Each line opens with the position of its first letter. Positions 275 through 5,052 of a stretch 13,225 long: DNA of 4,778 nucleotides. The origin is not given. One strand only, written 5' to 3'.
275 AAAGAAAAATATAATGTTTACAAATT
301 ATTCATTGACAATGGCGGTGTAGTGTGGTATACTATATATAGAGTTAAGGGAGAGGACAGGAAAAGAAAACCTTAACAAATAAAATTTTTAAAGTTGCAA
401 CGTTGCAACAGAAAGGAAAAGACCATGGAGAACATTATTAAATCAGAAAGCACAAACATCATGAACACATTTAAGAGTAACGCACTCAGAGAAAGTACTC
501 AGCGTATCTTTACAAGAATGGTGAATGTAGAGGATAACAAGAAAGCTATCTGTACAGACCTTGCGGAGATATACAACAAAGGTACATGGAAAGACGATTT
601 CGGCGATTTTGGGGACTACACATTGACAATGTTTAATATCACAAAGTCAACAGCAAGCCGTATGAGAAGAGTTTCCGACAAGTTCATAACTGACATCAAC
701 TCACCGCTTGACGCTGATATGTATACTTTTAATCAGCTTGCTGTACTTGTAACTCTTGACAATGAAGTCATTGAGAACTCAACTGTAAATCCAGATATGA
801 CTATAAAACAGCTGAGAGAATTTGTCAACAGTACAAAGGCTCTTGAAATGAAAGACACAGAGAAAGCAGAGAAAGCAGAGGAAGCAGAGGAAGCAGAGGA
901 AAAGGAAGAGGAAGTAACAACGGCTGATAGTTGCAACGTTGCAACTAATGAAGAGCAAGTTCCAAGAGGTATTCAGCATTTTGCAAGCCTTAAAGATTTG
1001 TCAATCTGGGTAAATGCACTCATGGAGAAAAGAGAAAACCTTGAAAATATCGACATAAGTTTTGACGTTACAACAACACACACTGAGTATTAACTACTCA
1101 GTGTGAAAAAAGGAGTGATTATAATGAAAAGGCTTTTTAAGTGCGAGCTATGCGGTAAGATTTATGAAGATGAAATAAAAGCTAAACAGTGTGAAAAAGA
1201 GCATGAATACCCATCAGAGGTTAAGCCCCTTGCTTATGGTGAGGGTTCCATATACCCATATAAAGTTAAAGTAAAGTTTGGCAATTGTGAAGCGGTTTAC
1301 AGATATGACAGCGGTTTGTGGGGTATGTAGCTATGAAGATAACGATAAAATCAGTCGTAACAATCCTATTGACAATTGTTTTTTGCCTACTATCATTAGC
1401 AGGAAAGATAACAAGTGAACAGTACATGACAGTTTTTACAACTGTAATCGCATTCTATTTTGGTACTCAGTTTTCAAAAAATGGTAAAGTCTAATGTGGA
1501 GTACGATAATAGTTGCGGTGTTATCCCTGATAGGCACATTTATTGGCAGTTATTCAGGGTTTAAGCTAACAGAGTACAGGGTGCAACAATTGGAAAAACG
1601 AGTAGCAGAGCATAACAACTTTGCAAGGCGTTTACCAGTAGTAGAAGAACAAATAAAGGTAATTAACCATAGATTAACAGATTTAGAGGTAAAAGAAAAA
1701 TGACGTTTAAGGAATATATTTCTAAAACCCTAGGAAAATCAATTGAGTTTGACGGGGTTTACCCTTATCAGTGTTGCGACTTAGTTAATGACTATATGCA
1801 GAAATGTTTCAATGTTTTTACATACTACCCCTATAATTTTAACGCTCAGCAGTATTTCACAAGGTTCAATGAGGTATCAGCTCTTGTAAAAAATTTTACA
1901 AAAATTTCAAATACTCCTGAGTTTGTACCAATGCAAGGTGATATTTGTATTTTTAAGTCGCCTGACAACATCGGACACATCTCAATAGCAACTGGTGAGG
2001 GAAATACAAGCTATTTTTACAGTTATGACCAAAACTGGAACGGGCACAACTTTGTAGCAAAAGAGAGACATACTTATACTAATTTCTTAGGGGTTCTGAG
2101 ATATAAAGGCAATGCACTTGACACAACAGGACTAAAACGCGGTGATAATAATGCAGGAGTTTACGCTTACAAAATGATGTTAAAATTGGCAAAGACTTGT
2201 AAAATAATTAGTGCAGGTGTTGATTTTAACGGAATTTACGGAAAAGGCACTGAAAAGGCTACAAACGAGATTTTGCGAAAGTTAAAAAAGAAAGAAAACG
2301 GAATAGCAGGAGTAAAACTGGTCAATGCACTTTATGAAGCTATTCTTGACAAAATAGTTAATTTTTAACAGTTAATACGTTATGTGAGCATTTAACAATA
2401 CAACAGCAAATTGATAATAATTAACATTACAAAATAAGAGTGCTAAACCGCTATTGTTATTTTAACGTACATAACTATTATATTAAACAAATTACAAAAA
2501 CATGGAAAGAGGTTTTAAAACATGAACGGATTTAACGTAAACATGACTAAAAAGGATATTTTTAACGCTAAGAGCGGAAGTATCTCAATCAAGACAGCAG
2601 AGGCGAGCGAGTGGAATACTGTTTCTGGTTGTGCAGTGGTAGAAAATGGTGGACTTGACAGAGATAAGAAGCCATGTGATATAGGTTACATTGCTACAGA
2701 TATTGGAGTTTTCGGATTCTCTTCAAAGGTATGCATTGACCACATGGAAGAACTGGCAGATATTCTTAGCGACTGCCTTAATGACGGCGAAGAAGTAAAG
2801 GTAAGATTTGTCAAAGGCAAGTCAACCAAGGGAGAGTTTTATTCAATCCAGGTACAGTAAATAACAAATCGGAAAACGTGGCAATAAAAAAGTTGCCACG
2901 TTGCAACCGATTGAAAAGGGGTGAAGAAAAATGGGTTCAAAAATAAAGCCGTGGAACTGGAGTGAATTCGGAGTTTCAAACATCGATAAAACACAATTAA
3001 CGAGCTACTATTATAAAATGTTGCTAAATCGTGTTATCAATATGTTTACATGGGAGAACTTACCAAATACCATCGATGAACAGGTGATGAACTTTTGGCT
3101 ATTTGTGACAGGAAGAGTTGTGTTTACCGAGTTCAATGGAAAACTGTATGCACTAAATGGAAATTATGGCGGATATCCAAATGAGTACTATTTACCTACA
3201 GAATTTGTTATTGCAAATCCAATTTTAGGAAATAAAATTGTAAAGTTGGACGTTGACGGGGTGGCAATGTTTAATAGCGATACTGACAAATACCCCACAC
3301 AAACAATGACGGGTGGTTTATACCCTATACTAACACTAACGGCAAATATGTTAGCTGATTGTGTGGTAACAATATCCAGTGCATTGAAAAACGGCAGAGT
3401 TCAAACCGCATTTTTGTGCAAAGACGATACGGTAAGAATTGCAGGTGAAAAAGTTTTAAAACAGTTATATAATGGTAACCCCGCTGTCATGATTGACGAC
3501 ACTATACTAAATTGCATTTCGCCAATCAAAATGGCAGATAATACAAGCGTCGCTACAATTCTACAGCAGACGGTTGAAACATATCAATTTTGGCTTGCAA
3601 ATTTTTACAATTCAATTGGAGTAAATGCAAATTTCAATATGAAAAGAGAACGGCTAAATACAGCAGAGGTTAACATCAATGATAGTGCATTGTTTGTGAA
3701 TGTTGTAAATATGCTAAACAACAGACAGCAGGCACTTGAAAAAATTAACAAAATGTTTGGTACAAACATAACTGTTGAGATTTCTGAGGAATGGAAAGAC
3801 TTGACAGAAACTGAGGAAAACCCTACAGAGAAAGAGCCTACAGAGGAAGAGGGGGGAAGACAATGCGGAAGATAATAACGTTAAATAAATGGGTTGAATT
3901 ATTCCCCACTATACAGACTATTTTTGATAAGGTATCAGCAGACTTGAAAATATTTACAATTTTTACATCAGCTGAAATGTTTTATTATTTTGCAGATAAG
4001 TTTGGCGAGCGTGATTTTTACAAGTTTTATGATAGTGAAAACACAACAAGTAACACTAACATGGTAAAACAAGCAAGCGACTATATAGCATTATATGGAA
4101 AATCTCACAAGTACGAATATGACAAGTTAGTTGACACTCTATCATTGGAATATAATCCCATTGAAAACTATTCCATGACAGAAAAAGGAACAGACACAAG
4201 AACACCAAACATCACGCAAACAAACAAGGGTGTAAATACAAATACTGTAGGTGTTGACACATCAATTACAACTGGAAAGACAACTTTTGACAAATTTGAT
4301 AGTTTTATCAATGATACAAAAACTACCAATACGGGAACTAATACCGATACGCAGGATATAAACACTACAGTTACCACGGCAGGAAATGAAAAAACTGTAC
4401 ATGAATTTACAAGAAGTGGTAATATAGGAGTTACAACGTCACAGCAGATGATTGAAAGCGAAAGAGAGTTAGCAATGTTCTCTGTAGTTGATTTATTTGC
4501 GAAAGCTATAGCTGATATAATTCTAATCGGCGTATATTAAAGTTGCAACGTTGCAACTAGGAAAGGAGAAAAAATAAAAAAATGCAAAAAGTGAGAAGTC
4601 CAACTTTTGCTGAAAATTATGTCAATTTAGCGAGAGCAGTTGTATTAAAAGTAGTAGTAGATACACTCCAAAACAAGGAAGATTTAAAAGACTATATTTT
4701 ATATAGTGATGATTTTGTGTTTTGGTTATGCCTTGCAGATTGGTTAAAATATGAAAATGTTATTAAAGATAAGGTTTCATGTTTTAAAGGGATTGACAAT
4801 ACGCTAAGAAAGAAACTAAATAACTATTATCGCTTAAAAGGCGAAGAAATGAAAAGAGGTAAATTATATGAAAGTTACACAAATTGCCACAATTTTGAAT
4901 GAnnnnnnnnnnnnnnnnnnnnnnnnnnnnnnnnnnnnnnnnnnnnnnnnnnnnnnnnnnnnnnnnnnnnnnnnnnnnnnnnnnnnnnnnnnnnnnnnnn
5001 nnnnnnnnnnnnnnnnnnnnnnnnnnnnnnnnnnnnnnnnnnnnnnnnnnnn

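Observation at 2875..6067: Two composite sites form 10-bp hairpins with a compensatory base-pair change, and the two variant 16-mers are the same sequence in opposite orientation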

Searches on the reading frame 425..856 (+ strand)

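Call 74: search_protein_families(library=pfam, proteins=[window:425-856:+], max_evalue=10)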
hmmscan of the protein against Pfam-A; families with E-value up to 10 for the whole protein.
seq(144 aa): 1 family
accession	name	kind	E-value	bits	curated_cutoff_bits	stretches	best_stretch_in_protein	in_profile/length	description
PF10169.15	LLPH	-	0.054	14.5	25.7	1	4-62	39-99/127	LLP homolog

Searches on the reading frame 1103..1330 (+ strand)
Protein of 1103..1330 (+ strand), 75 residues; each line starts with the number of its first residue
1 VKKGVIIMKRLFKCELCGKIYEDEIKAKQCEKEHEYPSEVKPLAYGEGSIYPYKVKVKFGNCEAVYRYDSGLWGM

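Call 24: search_protein_families(library=phrogs, proteins=[window:1103-1330:+], max_evalue=0.01)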
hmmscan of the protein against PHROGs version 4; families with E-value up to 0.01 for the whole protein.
window:1103-1330:+ (75 aa): 1 family
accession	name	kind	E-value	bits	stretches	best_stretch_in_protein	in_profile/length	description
phrog_32948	-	unknown function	0.0019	19.3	1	7-32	4-29/124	-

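Call 25: search_protein_families(library=pfam, proteins=[window:1103-1330:+], max_evalue=0.05)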
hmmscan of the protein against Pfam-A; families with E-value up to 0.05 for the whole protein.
window:1103-1330:+ (75 aa): 1 family
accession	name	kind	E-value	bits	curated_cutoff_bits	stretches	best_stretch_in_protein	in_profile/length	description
PF23447.1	DUF7128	-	0.023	15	25.7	1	12-33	13-34/44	Domain of unknown function (DUF7128)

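Call 51: search_protein_families(library=ncbifam, proteins=[window:1103-1330:+], max_evalue=1)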
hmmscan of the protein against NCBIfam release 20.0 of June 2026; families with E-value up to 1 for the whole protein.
window:1103-1330:+ (75 aa): 1 family
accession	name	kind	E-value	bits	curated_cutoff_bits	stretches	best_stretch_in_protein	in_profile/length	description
TIGR00319.1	desulf_FeS4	domain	0.027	14.1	36.05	1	11-22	7-18/34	desulfoferrodoxin FeS4 iron-binding domain-containing protein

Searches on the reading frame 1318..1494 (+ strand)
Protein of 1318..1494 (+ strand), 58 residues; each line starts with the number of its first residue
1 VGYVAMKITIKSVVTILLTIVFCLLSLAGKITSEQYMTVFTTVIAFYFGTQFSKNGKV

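Call 24: search_protein_families(library=phrogs, proteins=[window:1318-1494:+], max_evalue=0.01)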
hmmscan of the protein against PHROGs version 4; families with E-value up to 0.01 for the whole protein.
window:1318-1494:+ (58 aa): 3 families
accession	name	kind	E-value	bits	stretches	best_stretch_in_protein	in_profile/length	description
phrog_13256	-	unknown function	5.9e-18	65.5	1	8-56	8-56/62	-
phrog_34399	-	unknown function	9.5e-08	32.9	1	11-49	12-49/57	-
phrog_22874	-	unknown function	0.0062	18.1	1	9-52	36-79/107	-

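Call 25: search_protein_families(library=pfam, proteins=[window:1318-1494:+], max_evalue=0.05)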
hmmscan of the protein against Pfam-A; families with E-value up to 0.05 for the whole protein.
window:1318-1494:+ (58 aa): 0 families

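Call 51: search_protein_families(library=ncbifam, proteins=[window:1318-1494:+], max_evalue=1)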
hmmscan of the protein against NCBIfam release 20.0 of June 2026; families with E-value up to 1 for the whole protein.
window:1318-1494:+ (58 aa): 0 families

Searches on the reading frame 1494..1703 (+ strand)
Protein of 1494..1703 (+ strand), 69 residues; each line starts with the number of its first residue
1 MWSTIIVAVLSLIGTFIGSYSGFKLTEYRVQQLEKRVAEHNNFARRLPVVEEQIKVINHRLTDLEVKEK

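Call 24: search_protein_families(library=phrogs, proteins=[window:1494-1703:+], max_evalue=0.01)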
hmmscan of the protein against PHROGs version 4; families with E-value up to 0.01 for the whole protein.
window:1494-1703:+ (69 aa): 2 families
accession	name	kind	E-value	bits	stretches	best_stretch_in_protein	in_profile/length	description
phrog_1863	-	unknown function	1.4e-12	48.4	1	1-69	3-96/97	-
phrog_19043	-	unknown function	0.0022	19.4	1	5-64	8-71/99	-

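Call 25: search_protein_families(library=pfam, proteins=[window:1494-1703:+], max_evalue=0.05)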
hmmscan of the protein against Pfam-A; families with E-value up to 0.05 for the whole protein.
window:1494-1703:+ (69 aa): 2 families
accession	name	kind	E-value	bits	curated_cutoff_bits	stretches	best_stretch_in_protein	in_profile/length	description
PF10031.14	DUF2273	-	0.015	15.8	25.4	1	2-20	28-46/48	Small integral membrane protein (DUF2273)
PF09335.16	VTT_dom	-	0.023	15.6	33.9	1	2-45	14-58/123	VTT domain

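Call 51: search_protein_families(library=ncbifam, proteins=[window:1494-1703:+], max_evalue=1)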
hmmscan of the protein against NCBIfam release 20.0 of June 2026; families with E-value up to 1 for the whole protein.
window:1494-1703:+ (69 aa): 1 family
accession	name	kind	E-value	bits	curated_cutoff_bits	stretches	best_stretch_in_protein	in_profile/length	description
NF033632.1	SLATT_4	domain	0.0031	17.4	55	1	2-56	54-102/154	SLATT domain-containing protein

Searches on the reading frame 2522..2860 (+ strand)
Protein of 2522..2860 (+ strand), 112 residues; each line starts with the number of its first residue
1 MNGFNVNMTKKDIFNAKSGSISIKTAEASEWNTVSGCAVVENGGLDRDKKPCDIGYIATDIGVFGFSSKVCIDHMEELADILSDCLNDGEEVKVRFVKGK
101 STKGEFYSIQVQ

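Call 11: search_protein_families(library=pfam, proteins=[window:2522-2860:+], max_evalue=0.01)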
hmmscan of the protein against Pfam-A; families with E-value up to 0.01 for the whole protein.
window:2522-2860:+ (112 aa): 0 families

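Call 24: search_protein_families(library=phrogs, proteins=[window:2522-2860:+], max_evalue=0.01)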
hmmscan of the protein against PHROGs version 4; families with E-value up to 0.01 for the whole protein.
window:2522-2860:+ (112 aa): 0 families

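Call 51: search_protein_families(library=ncbifam, proteins=[window:2522-2860:+], max_evalue=1)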
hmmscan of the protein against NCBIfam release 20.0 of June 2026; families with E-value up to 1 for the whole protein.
window:2522-2860:+ (112 aa): 2 families
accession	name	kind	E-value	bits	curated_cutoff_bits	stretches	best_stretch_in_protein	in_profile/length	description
NF004229.0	PRK05677.1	subfamily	0.067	11.6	879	1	17-46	332-361/563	long-chain-fatty-acid--CoA ligase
NF009139.0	PRK12492.1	equivalog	0.074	11.5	1018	1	15-46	337-368/562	long-chain-fatty-acid--CoA ligase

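Call 85: find_homologous_proteins(query=window:2522-2860:+, max_evalue=0.001)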
Query window:2522-2860:+ (112 aa): 33 proteins with E <= 0.001 among 37 candidates.
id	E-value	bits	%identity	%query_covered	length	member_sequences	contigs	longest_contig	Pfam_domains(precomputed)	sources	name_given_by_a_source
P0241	2.2e-65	235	95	100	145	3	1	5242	-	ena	-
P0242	2.5e-65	235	95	100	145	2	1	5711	-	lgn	-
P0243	4.2e-65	234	95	100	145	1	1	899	-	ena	-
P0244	8.7e-65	233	94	100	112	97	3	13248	-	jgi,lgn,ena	jgi:hypothetical protein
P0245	1.6e-64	232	94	100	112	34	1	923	-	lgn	-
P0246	6.1e-64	230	91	100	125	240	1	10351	-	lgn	-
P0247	6.4e-64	230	92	100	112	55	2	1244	-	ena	-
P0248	6.6e-64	230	93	100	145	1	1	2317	-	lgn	-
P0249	2.4e-63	229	92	100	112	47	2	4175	-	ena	-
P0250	1.8e-58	213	86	100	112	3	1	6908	-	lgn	-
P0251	4.9e-58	211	81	100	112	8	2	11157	-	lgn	-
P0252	3.4e-56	206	95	88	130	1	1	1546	-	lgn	-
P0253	3.3e-55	202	84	100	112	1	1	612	-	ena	-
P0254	2.0e-43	164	65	100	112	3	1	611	-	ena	-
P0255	4.3e-31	125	59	96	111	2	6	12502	-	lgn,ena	-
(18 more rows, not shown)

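Call 92: predict_structure(alignment_id=A5)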
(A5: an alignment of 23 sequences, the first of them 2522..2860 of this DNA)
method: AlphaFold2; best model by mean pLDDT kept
length: 112 residues; sequences in the alignment: 23
mean_pLDDT: 92.2   pTM: 0.85
mean pLDDT of the five models: 92.2, 91.8, 91.7, 91.2, 88.9
residues with pLDDT >= 90: 83; 70-90: 28; 50-70: 1; < 50: 0
segments of 3 or more residues with pLDDT < 50: none
pLDDT, mean of each block of 10 residues (from residue 1): 88 88 92 96 90 95 92 95 93 95 90 96
secondary structure, 60 per line:
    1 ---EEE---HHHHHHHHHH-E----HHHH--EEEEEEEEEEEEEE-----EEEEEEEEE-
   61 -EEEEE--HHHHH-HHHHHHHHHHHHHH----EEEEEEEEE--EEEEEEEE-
elements in order: E4-6 H10-19 H26-29 E32-45 E51-59 E62-66 H69-73 H75-88 E93-101 E104-111

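Call 94: fold_search(model_id=the predicted structure, library=pdb)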
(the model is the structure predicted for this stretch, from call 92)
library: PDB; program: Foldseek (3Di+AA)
matches with E <= 10: 366; with E <= 0.001: 0
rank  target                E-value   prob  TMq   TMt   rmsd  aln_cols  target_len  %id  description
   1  7xhs                  1.4e-01  0.72  0.33  0.37   6.4        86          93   14  Crystal structure of CipA crystal produced by cell-free protein synthesis (released 2023-02-01)
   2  2ia1_A                2.1e-01  0.10  0.19  0.14  14.9       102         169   18  Crystal structure of protein BH3703 from Bacillus halodurans, Pfam DUF600 (released 2006-10-03)
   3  8s4s_B                2.4e-01  0.41  0.31  0.28   6.5       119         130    8  PrgE from plasmid pCF10 (released 2024-05-29)
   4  3i0t_A                2.7e-01  0.09  0.19  0.14  14.9       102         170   18  Sulfur-SAD at long wavelength: Structure of BH3703 from Bacillus halodurans (released 2009-07-14)
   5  2ia1_B                3.8e-01  0.08  0.19  0.14  14.9       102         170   18  Crystal structure of protein BH3703 from Bacillus halodurans, Pfam DUF600 (released 2006-10-03)
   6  5whu_C                4.7e-01  0.38  0.36  0.35   8.9       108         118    9  Crystal structure of 3'SL bound ArtB (released 2017-10-25)
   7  7olc_SX               5.6e-01  0.12  0.27  0.24  11.5       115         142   14  Thermophilic eukaryotic 80S ribosome at idle POST state (released 2022-01-26)
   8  9fny_AO               6.3e-01  0.14  0.30  0.26   8.7       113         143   15  PF30S-PF30S dimer mediated by aRDF from P. furiosus (Structure I) (released 2025-01-15)
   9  6p4p_B                7.4e-01  0.35  0.37  0.36   7.1       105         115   16  Salmonella typhi PltB Homopentamer N29K Mutant (released 2020-03-25)
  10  8s4t_A                7.8e-01  0.18  0.27  0.24   6.3        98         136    9  DNA bound structure of PrgE from plasmid pCF10 (released 2024-05-29)
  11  9pd3_N                8.3e-01  0.10  0.20  0.14  11.5        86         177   12  NER dual incision complex - DuIS (released 2026-02-18)
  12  2hql_B                8.8e-01  0.07  0.20  0.21   9.8        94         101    8  Crystal structure of a small single-stranded DNA binding protein from Mycoplasma pneumoniae (released 2007-05-01)
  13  4z9c_B                9.8e-01  0.30  0.39  0.38   7.6       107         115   10  EcPltAB Oxidized (released 2016-10-12)
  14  5whv_J                9.8e-01  0.25  0.38  0.35   8.0       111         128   11  Crystal structure of ArtB (released 2017-10-25)
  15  1pfs_A                1.0e+00  0.16  0.29  0.36   5.6        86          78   10  SOLUTION NMR STRUCTURE OF THE SINGLE-STRANDED DNA BINDING PROTEIN OF THE FILAMENTOUS PSEUDOMONAS PHAGE PF3, MINIMIZED  (released 1997-02-12)
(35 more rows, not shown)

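Call 96: fold_search(model_id=the predicted structure, library=viral)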
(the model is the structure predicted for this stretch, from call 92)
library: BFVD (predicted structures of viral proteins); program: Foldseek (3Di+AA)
matches with E <= 10: 671; with E <= 0.001: 16
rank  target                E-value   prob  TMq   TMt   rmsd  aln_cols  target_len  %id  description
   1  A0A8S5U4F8            4.6e-07  1.00  0.71  0.72   3.7       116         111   22  Uncharacterized protein [Podoviridae sp. ctIyI17]
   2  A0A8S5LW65            6.1e-07  1.00  0.74  0.82   2.3       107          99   24  SsDNA binding protein [Podoviridae sp. ctx9R1]
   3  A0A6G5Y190            2.7e-06  1.00  0.69  0.55   3.9       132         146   17  (no name in the UniProt tables at hand)
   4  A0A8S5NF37            3.7e-06  1.00  0.71  0.72   3.4       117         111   18  SsDNA binding protein [Podoviridae sp. ctFkM10]
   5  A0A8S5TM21            5.0e-06  1.00  0.76  0.72   3.3       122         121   20  Single stranded DNA binding protein [Podoviridae sp. cttot15]
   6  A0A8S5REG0            1.2e-05  1.00  0.76  0.66   2.8       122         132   16  Single stranded DNA binding protein [virus sp. ctL1g6]
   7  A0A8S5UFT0            1.6e-05  1.00  0.72  0.60   3.2       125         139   21  Single stranded DNA binding protein [Podoviridae sp. ctnuR9]
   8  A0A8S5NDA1            3.8e-05  1.00  0.68  0.59   4.1       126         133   17  Single stranded DNA binding protein [Podoviridae sp. ctTZV6]
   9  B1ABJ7                4.3e-05  1.00  0.62  0.45   4.8       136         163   14  (no name in the UniProt tables at hand)
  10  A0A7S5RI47            5.7e-05  1.00  0.66  0.45   5.0       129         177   17  (no name in the UniProt tables at hand)
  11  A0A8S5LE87            9.4e-05  1.00  0.71  0.58   3.4       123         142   15  Single stranded DNA binding protein [Podoviridae sp. ctMxM32]
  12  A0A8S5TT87            1.5e-04  1.00  0.67  0.58   4.3       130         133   15  Uncharacterized protein [Podoviridae sp. ct1ev3]
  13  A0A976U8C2            3.1e-04  1.00  0.70  0.47   3.6       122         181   11  SsDNA binding protein [Microbacterium phage PineapplePizza]
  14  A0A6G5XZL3            3.7e-04  1.00  0.68  0.56   3.9       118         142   17  (no name in the UniProt tables at hand)
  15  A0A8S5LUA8            5.8e-04  1.00  0.65  0.50   4.1       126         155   12  Single stranded DNA binding protein [Tectiviridae sp. cthzn51]
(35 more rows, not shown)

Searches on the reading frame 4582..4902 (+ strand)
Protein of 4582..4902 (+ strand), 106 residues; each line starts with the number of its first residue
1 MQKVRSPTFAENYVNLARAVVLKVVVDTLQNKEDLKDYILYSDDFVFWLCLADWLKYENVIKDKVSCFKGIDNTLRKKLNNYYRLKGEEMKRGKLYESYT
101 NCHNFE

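Call 11: search_protein_families(library=pfam, proteins=[window:4582-4902:+], max_evalue=0.01)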
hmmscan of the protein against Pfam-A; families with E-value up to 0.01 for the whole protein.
window:4582-4902:+ (106 aa): 0 families

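Call 24: search_protein_families(library=phrogs, proteins=[window:4582-4902:+], max_evalue=0.01)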
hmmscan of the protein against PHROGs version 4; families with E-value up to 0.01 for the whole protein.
window:4582-4902:+ (106 aa): 0 families

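Call 51: search_protein_families(library=ncbifam, proteins=[window:4582-4902:+], max_evalue=1)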
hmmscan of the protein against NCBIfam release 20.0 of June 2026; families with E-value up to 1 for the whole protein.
window:4582-4902:+ (106 aa): 1 family
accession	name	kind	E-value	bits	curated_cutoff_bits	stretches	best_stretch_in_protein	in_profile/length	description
NF011231.0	PRK14638.1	equivalog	0.015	15.1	188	1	12-89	29-102/150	ribosome maturation factor RimP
